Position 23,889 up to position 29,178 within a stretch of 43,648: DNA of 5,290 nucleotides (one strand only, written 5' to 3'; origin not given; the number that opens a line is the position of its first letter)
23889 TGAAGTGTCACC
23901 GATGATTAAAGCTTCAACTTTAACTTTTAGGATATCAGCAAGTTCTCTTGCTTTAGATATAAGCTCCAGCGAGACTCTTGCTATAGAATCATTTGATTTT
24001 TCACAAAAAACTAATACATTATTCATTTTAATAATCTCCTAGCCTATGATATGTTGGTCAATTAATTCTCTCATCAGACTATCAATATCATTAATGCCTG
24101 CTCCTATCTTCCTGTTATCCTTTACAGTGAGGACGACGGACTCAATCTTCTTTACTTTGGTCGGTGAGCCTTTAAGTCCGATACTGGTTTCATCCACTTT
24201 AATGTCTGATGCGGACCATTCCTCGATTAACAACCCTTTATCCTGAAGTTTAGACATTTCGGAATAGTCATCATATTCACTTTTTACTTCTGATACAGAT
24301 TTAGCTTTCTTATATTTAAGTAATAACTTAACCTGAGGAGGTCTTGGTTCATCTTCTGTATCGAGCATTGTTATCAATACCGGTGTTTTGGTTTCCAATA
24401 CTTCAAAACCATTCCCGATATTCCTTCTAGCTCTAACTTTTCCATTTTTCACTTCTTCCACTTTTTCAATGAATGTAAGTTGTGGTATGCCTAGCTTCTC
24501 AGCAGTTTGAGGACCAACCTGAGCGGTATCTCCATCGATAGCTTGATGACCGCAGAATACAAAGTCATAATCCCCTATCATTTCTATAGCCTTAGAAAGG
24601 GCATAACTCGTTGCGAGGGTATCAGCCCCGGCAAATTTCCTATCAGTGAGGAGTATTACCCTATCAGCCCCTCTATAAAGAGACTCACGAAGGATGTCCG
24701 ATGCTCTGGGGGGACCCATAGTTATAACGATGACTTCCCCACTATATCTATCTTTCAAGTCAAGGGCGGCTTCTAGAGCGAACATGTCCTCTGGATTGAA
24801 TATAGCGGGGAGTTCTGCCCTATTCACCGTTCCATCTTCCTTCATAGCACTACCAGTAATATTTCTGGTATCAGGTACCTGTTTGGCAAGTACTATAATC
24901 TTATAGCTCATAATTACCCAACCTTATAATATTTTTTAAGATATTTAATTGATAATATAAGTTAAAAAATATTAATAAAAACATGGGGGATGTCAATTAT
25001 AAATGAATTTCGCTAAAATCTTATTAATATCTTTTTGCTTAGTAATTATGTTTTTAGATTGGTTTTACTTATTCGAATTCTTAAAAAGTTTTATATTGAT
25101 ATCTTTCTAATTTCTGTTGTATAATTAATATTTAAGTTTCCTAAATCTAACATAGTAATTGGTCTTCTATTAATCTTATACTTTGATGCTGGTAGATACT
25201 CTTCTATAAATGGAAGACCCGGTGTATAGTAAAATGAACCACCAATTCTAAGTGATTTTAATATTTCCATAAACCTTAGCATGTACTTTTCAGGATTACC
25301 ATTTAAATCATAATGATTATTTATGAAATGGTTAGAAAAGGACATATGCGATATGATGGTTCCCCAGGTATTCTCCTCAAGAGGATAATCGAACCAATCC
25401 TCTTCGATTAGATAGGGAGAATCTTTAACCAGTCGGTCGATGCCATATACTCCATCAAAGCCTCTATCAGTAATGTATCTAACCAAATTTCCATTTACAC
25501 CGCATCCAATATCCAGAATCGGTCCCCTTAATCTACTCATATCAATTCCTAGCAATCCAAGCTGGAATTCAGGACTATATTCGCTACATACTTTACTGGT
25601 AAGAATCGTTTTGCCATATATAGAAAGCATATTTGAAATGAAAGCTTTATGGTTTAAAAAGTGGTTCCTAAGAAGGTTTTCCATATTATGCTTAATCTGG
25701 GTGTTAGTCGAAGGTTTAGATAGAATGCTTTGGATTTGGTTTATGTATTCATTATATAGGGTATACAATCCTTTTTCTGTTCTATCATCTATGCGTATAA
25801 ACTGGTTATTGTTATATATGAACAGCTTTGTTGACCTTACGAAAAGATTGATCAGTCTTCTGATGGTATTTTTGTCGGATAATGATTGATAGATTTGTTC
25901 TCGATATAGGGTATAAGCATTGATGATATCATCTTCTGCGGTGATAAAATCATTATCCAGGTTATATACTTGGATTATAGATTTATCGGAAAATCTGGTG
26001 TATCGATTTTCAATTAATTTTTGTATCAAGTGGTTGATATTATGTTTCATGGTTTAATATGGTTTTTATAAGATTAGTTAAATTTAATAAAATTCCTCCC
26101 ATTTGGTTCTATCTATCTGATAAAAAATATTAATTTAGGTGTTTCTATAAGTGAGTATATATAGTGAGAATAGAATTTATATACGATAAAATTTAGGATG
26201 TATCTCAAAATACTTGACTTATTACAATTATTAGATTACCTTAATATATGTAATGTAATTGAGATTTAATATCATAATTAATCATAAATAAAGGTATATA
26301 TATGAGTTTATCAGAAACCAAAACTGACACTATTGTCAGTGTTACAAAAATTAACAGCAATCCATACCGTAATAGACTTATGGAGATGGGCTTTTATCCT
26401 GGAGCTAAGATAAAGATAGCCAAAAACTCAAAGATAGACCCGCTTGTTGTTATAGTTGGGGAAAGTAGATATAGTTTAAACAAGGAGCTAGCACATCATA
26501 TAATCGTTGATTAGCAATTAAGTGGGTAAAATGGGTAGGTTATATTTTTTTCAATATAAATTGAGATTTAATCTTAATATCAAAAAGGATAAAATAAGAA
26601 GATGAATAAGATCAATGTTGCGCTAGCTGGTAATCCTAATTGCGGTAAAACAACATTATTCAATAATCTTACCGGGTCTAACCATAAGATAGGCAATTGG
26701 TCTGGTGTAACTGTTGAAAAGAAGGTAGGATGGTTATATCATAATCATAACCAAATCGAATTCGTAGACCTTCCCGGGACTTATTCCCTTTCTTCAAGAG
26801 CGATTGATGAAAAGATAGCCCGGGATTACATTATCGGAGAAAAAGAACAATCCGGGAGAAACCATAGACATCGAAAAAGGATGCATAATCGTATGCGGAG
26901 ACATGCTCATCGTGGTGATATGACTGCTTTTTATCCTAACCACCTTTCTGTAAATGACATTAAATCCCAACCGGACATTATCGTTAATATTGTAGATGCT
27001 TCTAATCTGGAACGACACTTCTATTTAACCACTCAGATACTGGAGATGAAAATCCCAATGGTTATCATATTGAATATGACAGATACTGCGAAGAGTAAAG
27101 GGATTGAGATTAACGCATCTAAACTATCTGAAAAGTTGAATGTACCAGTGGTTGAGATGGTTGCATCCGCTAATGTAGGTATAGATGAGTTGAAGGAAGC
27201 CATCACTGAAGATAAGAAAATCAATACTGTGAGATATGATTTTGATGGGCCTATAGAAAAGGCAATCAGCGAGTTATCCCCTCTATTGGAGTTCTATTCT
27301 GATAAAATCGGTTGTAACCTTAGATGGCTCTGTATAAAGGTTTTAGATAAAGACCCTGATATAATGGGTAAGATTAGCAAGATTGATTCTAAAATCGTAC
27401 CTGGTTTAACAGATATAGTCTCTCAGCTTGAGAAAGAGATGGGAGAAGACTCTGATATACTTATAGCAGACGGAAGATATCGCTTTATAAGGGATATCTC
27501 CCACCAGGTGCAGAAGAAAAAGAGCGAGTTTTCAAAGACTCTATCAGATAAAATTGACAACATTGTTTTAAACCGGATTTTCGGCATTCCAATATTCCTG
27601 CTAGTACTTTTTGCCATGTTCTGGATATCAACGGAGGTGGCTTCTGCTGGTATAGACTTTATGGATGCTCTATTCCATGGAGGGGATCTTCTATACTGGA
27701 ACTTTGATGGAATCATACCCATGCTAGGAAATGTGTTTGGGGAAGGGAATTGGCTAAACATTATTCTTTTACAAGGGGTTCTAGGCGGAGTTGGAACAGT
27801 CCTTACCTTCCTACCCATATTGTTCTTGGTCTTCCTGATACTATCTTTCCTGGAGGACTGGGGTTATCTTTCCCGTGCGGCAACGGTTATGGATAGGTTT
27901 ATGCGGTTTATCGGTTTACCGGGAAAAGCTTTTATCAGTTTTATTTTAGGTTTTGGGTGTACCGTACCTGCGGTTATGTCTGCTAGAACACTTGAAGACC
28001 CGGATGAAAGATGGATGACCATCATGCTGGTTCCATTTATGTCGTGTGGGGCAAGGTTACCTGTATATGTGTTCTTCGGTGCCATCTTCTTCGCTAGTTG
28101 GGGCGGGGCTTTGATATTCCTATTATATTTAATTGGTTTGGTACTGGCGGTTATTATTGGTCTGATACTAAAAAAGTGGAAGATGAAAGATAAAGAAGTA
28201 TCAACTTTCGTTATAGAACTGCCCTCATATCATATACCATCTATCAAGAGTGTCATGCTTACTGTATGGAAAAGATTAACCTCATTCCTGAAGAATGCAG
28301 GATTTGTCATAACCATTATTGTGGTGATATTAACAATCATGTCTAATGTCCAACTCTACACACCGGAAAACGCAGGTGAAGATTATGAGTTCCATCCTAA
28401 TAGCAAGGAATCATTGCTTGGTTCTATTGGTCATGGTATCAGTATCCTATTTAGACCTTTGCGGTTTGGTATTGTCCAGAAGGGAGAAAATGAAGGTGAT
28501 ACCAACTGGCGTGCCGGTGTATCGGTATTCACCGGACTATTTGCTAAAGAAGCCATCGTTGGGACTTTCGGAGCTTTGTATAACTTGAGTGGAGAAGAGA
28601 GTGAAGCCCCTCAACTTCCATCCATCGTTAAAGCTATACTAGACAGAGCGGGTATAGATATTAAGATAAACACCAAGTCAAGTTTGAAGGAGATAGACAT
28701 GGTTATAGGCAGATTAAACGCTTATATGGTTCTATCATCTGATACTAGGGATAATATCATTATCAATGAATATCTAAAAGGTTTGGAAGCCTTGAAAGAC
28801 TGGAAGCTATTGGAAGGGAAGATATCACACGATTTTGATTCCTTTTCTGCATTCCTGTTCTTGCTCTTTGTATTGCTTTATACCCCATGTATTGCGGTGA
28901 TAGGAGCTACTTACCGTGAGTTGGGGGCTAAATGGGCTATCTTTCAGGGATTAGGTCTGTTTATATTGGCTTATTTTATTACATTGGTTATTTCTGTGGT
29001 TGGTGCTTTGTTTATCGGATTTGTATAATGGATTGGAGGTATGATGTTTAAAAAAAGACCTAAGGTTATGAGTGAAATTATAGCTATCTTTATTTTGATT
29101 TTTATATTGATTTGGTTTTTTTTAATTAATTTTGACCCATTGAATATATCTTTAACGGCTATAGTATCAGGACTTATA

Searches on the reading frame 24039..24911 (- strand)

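Call 70: search_protein_families(library=pfam, proteins=[window:24039-24911:-], max_evalue=0.00001)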
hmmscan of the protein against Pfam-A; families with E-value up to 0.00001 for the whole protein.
window:24039-24911:- (290 aa): 1 family
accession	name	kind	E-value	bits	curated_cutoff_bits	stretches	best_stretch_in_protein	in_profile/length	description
PF01012.27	ETF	-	7.5e-41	140.4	26.7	1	27-193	2-163/181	Electron transfer flavoprotein domain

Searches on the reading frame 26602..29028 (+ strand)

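Call 70: search_protein_families(library=pfam, proteins=[window:26602-29028:+], max_evalue=0.00001)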
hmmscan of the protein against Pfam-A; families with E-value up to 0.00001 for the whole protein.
window:26602-29028:+ (808 aa): 6 families
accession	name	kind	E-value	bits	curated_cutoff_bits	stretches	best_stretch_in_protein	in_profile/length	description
PF02421.24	FeoB_N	-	1.6e-60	203.6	27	2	5-82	2-79/156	Ferrous iron transport protein B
PF07670.19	Gate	-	2.5e-34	118.3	29.6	2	400-495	1-103/104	Nucleoside recognition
PF17910.6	FeoB_Cyto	-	7.1e-19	68.5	23.4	1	214-304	1-89/90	FeoB cytosolic helical domain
PF07664.17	FeoB_C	-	6.4e-17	61.5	26.6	1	505-558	1-54/54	Ferrous iron transport protein B C terminus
PF01926.29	MMR_HSR1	-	3.1e-16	59.9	21.9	1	5-158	1-112/113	50S ribosome-binding GTPase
PF09439.16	SRPRB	-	7.2e-06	25.9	25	0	4-74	4-70/178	Signal recognition particle receptor beta subunit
